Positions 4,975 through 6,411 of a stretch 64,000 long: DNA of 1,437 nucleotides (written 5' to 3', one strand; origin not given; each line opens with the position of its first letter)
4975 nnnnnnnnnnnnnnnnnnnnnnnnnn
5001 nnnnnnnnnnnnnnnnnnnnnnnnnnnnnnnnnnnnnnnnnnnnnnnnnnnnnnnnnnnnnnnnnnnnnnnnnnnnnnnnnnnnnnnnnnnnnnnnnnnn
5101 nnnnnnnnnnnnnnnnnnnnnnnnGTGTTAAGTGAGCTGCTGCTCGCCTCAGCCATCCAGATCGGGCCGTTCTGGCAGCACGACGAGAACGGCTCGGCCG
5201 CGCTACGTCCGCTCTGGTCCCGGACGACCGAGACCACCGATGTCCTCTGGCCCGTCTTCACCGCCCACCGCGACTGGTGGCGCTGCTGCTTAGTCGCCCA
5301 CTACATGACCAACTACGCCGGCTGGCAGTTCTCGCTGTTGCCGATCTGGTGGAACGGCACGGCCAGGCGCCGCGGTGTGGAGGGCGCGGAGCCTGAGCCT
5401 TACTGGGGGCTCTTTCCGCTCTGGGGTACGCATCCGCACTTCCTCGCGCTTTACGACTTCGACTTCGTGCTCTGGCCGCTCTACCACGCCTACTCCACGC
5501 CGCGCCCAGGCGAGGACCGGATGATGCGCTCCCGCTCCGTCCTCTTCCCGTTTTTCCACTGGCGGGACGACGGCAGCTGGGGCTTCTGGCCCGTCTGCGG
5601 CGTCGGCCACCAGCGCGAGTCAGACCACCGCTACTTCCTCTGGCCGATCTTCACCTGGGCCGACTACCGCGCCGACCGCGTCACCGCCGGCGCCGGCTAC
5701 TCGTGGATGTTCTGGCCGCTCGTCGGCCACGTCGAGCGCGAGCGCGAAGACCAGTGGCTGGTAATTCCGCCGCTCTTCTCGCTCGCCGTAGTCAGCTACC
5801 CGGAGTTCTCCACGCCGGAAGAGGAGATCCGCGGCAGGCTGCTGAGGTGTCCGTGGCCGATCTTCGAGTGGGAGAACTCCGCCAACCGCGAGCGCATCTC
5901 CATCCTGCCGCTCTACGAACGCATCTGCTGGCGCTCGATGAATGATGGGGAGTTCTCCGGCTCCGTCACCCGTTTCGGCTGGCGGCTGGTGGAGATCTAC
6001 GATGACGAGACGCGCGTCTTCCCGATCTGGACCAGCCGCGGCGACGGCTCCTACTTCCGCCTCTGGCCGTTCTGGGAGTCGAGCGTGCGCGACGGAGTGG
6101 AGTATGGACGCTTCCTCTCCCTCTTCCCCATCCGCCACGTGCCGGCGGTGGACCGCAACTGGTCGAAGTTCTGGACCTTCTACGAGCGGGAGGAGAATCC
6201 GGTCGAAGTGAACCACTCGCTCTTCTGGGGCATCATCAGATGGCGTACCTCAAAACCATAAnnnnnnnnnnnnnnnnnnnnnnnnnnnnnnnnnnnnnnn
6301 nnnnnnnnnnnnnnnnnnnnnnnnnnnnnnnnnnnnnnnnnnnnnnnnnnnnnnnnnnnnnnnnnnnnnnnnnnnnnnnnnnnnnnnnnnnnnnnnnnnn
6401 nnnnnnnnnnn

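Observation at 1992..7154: GT-C-like/TPR membrane protein, Trp-rich repeat protein and polyprenyl-phosphate phosphoribosyltransferase are translationally coupled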

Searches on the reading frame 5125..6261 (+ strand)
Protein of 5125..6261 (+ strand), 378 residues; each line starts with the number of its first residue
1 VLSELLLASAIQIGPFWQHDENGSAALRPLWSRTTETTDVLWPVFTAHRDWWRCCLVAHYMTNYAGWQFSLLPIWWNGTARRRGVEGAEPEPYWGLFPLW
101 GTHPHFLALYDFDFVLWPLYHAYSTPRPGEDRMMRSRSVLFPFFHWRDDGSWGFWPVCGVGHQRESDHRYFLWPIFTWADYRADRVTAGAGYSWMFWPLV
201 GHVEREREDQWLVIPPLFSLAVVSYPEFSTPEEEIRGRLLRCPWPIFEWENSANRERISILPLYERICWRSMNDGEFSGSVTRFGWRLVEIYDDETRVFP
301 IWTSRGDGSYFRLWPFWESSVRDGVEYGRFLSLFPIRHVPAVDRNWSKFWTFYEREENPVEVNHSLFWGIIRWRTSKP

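Call 7: search_protein_families(library=pfam, proteins=[window:5125-6261:+], max_evalue=0.01)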
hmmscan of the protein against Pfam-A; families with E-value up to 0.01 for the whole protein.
window:5125-6261:+ (378 aa): 0 families

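Call 8: search_protein_families(library=ncbifam, proteins=[window:5125-6261:+], max_evalue=0.01)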
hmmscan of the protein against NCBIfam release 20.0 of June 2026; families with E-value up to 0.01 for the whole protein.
window:5125-6261:+ (378 aa): 0 families

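Call 14: search_protein_families(library=pfam, proteins=[window:5125-6261:+], max_evalue=10)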
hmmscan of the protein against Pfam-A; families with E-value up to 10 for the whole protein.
window:5125-6261:+ (378 aa): 0 families

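Call 17: find_homologous_proteins(query=window:5125-6261:+)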
Query window:5125-6261:+ (378 aa): 471 proteins with E <= 0.001 among 3862 candidates; the best 120 are listed.
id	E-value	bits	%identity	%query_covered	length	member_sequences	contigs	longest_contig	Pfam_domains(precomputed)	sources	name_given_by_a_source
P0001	5.6e-268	907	99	100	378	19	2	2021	-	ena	-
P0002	1.4e-258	876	95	100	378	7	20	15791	-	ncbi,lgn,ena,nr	ncbi:MAG: hypothetical protein IJG70_04910 [Kiritimatiellae bacterium]|nr:hypothetical protein [Kiri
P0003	1.0e-246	837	92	100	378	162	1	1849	-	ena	-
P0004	7.1e-237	805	88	100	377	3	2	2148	-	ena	-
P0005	1.3e-215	735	82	100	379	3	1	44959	-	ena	-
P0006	5.5e-183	627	66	100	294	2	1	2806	-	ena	-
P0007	2.1e-154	533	61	99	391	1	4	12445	-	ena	-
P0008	7.2e-154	531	62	100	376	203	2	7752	-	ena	-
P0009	7.3e-152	525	62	100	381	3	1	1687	-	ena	-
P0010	6.2e-151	521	61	99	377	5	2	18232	-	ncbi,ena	-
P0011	1.2e-150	521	60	100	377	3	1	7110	-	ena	-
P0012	8.7e-150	518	61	100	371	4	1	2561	-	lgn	-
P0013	9.2e-150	518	60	100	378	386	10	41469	-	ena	-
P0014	3.2e-148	512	59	100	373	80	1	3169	-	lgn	-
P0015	8.3e-148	511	60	98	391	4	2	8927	-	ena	-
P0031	1.9e-143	497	58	100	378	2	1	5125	-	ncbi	-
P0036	1.2e-142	494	60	100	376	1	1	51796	-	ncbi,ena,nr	ncbi:MAG: hypothetical protein J6T51_03560 [Kiritimatiellae bacterium]|nr:hypothetical protein [Kiri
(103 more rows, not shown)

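Call 24: find_encoding_contigs(protein=P0036, flank=10000, max_places=2)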
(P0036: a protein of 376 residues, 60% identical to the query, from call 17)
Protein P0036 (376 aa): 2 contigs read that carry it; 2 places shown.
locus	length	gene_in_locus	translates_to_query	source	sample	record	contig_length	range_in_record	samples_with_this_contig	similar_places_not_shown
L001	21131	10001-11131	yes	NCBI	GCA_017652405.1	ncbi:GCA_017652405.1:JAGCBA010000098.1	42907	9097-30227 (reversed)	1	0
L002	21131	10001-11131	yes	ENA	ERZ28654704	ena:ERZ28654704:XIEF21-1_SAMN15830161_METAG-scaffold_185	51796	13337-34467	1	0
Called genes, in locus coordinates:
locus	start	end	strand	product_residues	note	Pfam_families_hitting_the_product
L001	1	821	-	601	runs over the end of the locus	-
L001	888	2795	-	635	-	PF01055:Glyco_hydro_31_2nd (weak), PF02065:Melibiase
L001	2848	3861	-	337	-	-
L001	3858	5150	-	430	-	PF00295:Glyco_hydro_28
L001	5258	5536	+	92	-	PF28597:T2SSF_N (weak)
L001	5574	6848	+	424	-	PF01053:Cys_Met_Meta_PP, PF00266:Aminotran_5 (weak), PF01041:DegT_DnrJ_EryC1 (faint)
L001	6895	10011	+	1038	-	PF13424:TPR_12 (faint), PF00515:TPR_1 (faint), PF07719:TPR_2 (faint), PF13428:TPR_14 (faint), PF23914:TPR_CcmH_CycH (faint), PF14559:TPR_19 (weak), PF17874:TPR_MalT, PF13432:TPR_16, +3 more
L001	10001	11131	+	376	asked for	-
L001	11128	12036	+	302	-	PF01040:UbiA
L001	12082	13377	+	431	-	PF08245:Mur_ligase_M (faint), PF27239:FOL3_C (weak), PF02875:Mur_ligase_C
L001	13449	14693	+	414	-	PF00248:Aldo_ket_red, PF14697:Fer4_21 (faint), PF13183:Fer4_8 (weak), PF13187:Fer4_9 (weak), PF13237:Fer4_10 (faint), PF13534:Fer4_17 (weak)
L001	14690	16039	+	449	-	PF12801:Fer4_5, PF25160:LdpA_Fe-S-bd (faint), PF00037:Fer4 (faint), PF12797:Fer4_2 (faint), PF14697:Fer4_21 (faint), PF12801:Fer4_5, PF12838:Fer4_7, PF13187:Fer4_9 (weak), +1 more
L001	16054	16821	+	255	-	PF09674:DUF2400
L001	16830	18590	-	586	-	PF01145:Band_7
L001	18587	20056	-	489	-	PF01145:Band_7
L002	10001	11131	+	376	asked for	-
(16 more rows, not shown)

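Call 32: predict_structure(alignment_id=A1)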
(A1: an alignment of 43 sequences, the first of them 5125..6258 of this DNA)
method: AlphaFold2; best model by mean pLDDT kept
length: 378 residues; sequences in the alignment: 43
mean_pLDDT: 74.4   pTM: 0.57
mean pLDDT of the five models: 74.4, 74.0, 71.0, 70.8, 63.9
residues with pLDDT >= 90: 107; 70-90: 138; 50-70: 74; < 50: 59
segments of 3 or more residues with pLDDT < 50: 1-28, 39-41, 45-52, 334-349
pLDDT, mean of each block of 10 residues (from residue 1): 40 38 44 49 45 57 54 68 65 79 79 90 84 90 91 95 89 94 76 95 94 93 84 85 93 91 90 78 85 79 58 69 78 45 43 80 78 83
secondary structure, 60 per line:
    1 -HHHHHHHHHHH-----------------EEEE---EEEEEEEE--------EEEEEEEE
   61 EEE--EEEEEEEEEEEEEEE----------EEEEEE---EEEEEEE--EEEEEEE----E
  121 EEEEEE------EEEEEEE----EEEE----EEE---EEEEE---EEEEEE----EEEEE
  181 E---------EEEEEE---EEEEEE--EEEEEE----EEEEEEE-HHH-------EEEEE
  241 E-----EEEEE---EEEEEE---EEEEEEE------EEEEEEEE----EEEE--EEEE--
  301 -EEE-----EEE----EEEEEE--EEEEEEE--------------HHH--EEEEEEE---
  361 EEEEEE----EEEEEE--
elements in order: H2-12 E30-33 E37-44 E53-63 E66-80 E91-96 E100-106 E109-115 E120-126 E133-139 E144-147 E152-154 E158-162 E166-171 E176-181 E191-196 E200-205 E208-213 E218-224 E236-241 E247-251 E255-260 E264-270 E277-284 E289-292 E295-298 E302-304 E310-312 E317-322 E325-331 E351-357 E361-366 E371-376

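Call 36: fold_search(model_id=the predicted structure, library=pdb)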
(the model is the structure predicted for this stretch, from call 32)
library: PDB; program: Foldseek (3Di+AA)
matches with E <= 10: 660; with E <= 0.001: 0
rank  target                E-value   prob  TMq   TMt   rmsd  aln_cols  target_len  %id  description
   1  9bln_U                2.5e-03  0.66  0.15  0.12  22.2       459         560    9  The structure of human Pdcd4 bound to the 40S-eIF4A-eIF3-eIF1 complex (released 2024-09-04)
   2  8qja_D                3.0e-03  0.51  0.12  0.06  26.2       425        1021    8  T6SS-linked Rhs repeat protein - Advenella mimigardefordensis VgrG-Rhs core (released 2024-09-25)
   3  2gop_B                5.0e-03  0.69  0.13  0.15  23.9       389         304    6  The beta-propeller domain of the Trilobed protease from Pyrococcus furiosus reveals an open velcro topology (released 2007-01-23)
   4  8jx8_A                7.6e-03  0.51  0.14  0.06  23.2       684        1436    8  rat megalin head (released 2024-06-19)
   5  6fg9_A                8.3e-03  0.47  0.14  0.09  21.3       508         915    7  Mouse SORCS2 ectodomain (sortilin related VPS10 domain containing receptor 2) (released 2018-08-01)
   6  8t8s_A                8.7e-03  0.60  0.15  0.11  21.1       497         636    9  Sortilin-PGRN peptide complex (released 2024-06-26)
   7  6zqd_UL               1.0e-02  0.35  0.11  0.08  23.9       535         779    5  Cryo-EM structure of the 90S pre-ribosome from Saccharomyces cerevisiae, state Post-A1 (released 2020-09-23)
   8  8qbn_W                1.4e-02  0.14  0.09  0.08  28.2       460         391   10  Structure of the non-canonical CTLH E3 substrate receptor WDR26 bound to YPEL5 (released 2024-05-15)
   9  8uws_D                1.6e-02  0.16  0.10  0.07  25.7       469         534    9  Cryo-EM structure of an Enterobacter GH43 Beta-Xylosidase: EcXyl43 (released 2024-05-15)
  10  6xk9_B                1.8e-02  0.25  0.12  0.06  23.9       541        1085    8  Cereblon in complex with DDB1, CC-90009, and GSPT1 (released 2020-12-02)
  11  8qbn_7                1.9e-02  0.15  0.10  0.09  27.5       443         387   10  Structure of the non-canonical CTLH E3 substrate receptor WDR26 bound to YPEL5 (released 2024-05-15)
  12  8uws_A                2.1e-02  0.16  0.11  0.08  25.9       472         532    9  Cryo-EM structure of an Enterobacter GH43 Beta-Xylosidase: EcXyl43 (released 2024-05-15)
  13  3kf5_A                2.1e-02  0.13  0.09  0.08  23.4       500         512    7  Structure of invertase from Schwanniomyces occidentalis (released 2010-02-23)
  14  6xk9_Y                2.4e-02  0.28  0.14  0.07  27.0       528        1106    7  Cereblon in complex with DDB1, CC-90009, and GSPT1 (released 2020-12-02)
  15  6fg9_B                2.7e-02  0.44  0.16  0.08  22.1       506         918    8  Mouse SORCS2 ectodomain (sortilin related VPS10 domain containing receptor 2) (released 2018-08-01)
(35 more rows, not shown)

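Call 51: search_protein_representatives(alignment_id=A1)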
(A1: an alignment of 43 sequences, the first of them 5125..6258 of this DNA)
Query: 43 sequences, 377 profile positions. Proteins with E-value up to 0.001 (for the whole library): 761; up to 1e-10: 470; up to 1e-30: 76. The best 150 are listed.
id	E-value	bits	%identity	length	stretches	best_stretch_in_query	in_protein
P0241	8.7e-172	587.5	-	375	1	1-376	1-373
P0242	3.1e-118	411.3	-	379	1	57-345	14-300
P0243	7.2e-103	360.7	-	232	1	1-229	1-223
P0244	1.1e-102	360.1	-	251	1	132-375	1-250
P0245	4.9e-93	328.4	-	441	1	22-374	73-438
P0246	4.2e-90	318.7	-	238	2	107-278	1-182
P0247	4.4e-88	312.1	-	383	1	12-375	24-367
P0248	3.0e-86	306.0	-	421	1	11-375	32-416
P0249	1.0e-75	271.3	-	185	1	194-376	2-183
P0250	1.8e-62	227.8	-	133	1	245-376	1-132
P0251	1.2e-58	215.2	-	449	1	9-375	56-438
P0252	1.3e-58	215.0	-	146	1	1-141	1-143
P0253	1.9e-54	201.4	-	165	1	211-376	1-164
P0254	6.1e-54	199.7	-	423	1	10-373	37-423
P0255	1.0e-49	185.7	-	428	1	12-376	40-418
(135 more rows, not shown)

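Call 61: find_related_loci(query=A5, collection=genome_contigs, flank=10000)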
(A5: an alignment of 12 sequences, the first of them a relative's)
Query A5 (475 aa) in genome_contigs; peptide patterns used: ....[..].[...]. (x = any residue, [..] = any of these).
226 stretches matched a pattern; 202 encode a relative of the query (tblastn E <= 1e-3); the best 80 are kept; 80 distinct loci.
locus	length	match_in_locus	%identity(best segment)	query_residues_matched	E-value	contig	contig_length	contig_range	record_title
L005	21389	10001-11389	43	8-475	5e-123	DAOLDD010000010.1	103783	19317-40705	MAG TPA_asm: Kiritimatiellia bacterium isolate AMR_MDS_0145 NODE_46_length_103783_cov_29.322372, whole genome shotgun se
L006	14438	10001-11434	44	1-474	4e-118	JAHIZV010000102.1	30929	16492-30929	MAG: Verrucomicrobia bacterium isolate Modern_marine.mb.194 Modern_marine.mb.194_k141_1096272, whole genome shotgun sequ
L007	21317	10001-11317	46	32-474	7e-117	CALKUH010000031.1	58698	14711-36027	MAG TPA_asm: uncultured Verrucomicrobia bacterium isolate SRR5576005_bin.86_CONCOCT_v1.1_MAG genome assembly, contig: ER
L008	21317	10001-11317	44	32-474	1e-113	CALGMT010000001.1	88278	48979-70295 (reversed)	MAG: uncultured bacterium isolate N1_Bin_METABAT__120_1 genome assembly, contig: c_000001077022, whole genome shotgun se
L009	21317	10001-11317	42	32-474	2e-111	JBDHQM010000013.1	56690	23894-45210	MAG: Kiritimatiellia bacterium isolate AS-MESO-3CA.351 NODE_2188_length_56690_cov_5.630332, whole genome shotgun sequenc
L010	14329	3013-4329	45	33-474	6e-111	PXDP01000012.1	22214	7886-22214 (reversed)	MAG: PVC group bacterium isolate T3Sed10_339R1 T3-Sed10-C4009, whole genome shotgun sequence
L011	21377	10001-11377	42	9-474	5e-110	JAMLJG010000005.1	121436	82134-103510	MAG: Kiritimatiellia bacterium isolate ACE_NR_VERR3 ACE_NR_VERR3_5, whole genome shotgun sequence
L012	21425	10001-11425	40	3-471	5e-110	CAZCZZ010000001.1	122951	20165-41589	MAG TPA_asm: uncultured Verrucomicrobiota bacterium isolate SRP173033_co1_366 genome assembly, contig: NODE_182_length_1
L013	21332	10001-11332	40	27-474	2e-107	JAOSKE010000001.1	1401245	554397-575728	MAG: Kiritimatiellae bacterium isolate FR_21 FR-Kiritimatiellae-1_s1, whole genome shotgun sequence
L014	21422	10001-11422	40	8-472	8e-107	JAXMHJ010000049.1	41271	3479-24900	MAG: Kiritimatiellia bacterium isolate STL-VER1 C1.80.fa-49, whole genome shotgun sequence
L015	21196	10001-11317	44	33-474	2e-106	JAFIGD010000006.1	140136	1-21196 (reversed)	MAG: Verrucomicrobia bacterium isolate Super_Day4_Bin.15 NODE_35_length_140136_cov_46.571855, whole genome shotgun seque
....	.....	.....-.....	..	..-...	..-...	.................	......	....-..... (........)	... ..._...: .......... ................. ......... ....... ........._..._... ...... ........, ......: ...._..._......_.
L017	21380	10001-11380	41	7-474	2e-102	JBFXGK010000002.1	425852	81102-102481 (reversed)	MAG: Kiritimatiellia bacterium isolate CA_2019_TPIn_161 NODE_51_length_425852_cov_39.923836_TPIn, whole genome shotgun s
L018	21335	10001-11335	40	32-474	1e-102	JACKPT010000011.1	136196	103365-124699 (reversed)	MAG: Verrucomicrobia bacterium isolate HK-STAS-VERR-1 HK-STAS-VERR-1_11, whole genome shotgun sequence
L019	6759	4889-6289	41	6-471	4e-102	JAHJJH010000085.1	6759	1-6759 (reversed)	MAG: Verrucomicrobia bacterium isolate Modern_marine_rock_biofilm.mb.29 Modern_marine_rock.mb.29_k141_217468, whole geno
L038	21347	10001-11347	37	5-455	7e-85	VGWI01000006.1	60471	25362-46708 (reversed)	MAG: Lentisphaerae bacterium isolate K_DeepCast_250m_m2_056 K_DeepCast_250m_m2_056_Ga0194125_10000595, whole genome shot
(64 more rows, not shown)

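Call 65: search_protein_families(library=pfam, proteins=[L013:11413-12171:+, L013:12042-12935:+, L013:12911-13801:+, L013:7303-8550:+, L013:8560-9915:+, L038:7770-8864:+, L038:8886-9971:+, L013:10001-11332:+], max_evalue=0.001)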
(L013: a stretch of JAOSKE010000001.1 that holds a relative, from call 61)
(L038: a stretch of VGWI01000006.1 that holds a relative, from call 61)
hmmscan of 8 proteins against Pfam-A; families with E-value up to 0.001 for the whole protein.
L013:11413-12171:+ (252 aa): 1 family
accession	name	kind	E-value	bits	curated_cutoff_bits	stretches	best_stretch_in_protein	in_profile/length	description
PF02405.21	MlaE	-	3.5e-70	236.3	22.5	1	39-248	2-211/212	Permease MlaE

L013:12042-12935:+ (297 aa): 4 families
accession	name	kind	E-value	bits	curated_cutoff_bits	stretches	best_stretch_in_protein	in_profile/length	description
PF00005.33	ABC_tran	-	1.9e-28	100.2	25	1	60-209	1-137/137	ABC transporter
PF13304.12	AAA_21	-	1.7e-05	25.5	27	1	149-241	220-300/304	AAA domain, putative AbiEii toxin, Type IV TA system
PF13191.12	AAA_16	-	0.00026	22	32.6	1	71-169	25-104/167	AAA ATPase domain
PF13401.12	AAA_22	-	0.00098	19.9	27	0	72-97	7-32/130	AAA domain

L013:12911-13801:+ (296 aa): 1 family
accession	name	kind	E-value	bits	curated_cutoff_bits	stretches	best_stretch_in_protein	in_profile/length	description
PF02470.25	MlaD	-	5.4e-15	55.8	25.1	1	51-124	4-81/81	MlaD protein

L013:7303-8550:+ (415 aa): 0 families

L013:8560-9915:+ (451 aa): 4 families
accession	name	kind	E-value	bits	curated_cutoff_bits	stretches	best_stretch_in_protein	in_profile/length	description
PF02878.22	PGM_PMM_I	-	2.2e-45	154.2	22.5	1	3-135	2-133/138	Phosphoglucomutase/phosphomannomutase, alpha/beta/alpha domain I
PF02880.22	PGM_PMM_III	-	2.8e-35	121.3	20.7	1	262-366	2-107/115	Phosphoglucomutase/phosphomannomutase, alpha/beta/alpha domain III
PF02879.22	PGM_PMM_II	-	3.5e-19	69.7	29.3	1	161-257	3-103/103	Phosphoglucomutase/phosphomannomutase, alpha/beta/alpha domain II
PF00408.26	PGM_PMM_IV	-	2e-16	60.3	23.1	1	377-439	1-63/68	Phosphoglucomutase/phosphomannomutase, C-terminal domain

L038:7770-8864:+ (364 aa): 2 families
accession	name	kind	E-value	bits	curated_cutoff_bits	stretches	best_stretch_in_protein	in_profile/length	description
PF00185.30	OTCace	-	2.2e-52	177.7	29.4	1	193-362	2-156/157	Aspartate/ornithine carbamoyltransferase, Asp/Orn binding domain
PF02729.26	OTCace_N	-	3.8e-44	150.8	29.9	1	46-186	1-148/148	Aspartate/ornithine carbamoyltransferase, carbamoyl-P binding domain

L038:8886-9971:+ (361 aa): 2 families
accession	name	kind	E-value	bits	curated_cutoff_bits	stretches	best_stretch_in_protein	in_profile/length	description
PF02729.26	OTCace_N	-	2.8e-29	102.5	29.9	1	31-180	2-147/148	Aspartate/ornithine carbamoyltransferase, carbamoyl-P binding domain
PF00185.30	OTCace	-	3.6e-28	99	29.4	1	190-340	1-155/157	Aspartate/ornithine carbamoyltransferase, Asp/Orn binding domain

L013:10001-11332:+ (444 aa): 0 families

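Call 77: find_related_loci(query=A6, collection=metagenome_contigs, flank=10000)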
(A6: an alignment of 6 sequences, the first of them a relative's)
Query A6 (421 aa) in metagenome_contigs; peptide patterns used: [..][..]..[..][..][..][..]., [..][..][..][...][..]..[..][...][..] (x = any residue, [..] = any of these).
351 stretches matched a pattern; 185 encode a relative of the query (tblastn E <= 1e-3); the best 80 are kept; 80 distinct loci.
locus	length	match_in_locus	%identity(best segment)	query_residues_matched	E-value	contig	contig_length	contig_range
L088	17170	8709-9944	49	8-420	2e-130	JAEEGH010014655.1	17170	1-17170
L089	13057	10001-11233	49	8-419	2e-130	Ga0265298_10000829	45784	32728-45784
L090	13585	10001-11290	48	5-419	1e-129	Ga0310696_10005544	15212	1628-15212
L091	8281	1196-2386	47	22-420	2e-121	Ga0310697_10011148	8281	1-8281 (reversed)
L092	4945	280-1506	47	16-412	1e-115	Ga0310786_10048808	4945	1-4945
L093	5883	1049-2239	47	35-418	2e-112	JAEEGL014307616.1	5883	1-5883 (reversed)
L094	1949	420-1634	48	25-418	1e-116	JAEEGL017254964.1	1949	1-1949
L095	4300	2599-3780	46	25-420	6e-110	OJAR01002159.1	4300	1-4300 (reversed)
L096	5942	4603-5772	46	25-416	7e-109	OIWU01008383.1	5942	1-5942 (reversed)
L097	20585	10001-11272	44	5-416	4e-108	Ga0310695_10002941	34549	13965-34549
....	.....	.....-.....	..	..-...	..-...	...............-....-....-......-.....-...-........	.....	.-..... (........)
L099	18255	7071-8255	46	25-421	4e-107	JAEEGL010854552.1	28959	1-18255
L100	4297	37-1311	43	5-416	3e-108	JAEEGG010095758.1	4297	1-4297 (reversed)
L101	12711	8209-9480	43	5-416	2e-107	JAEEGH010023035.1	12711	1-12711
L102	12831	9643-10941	42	17-420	2e-104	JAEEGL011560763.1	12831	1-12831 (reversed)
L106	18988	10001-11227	42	25-421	2e-93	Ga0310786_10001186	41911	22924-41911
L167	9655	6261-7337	39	32-416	3e-70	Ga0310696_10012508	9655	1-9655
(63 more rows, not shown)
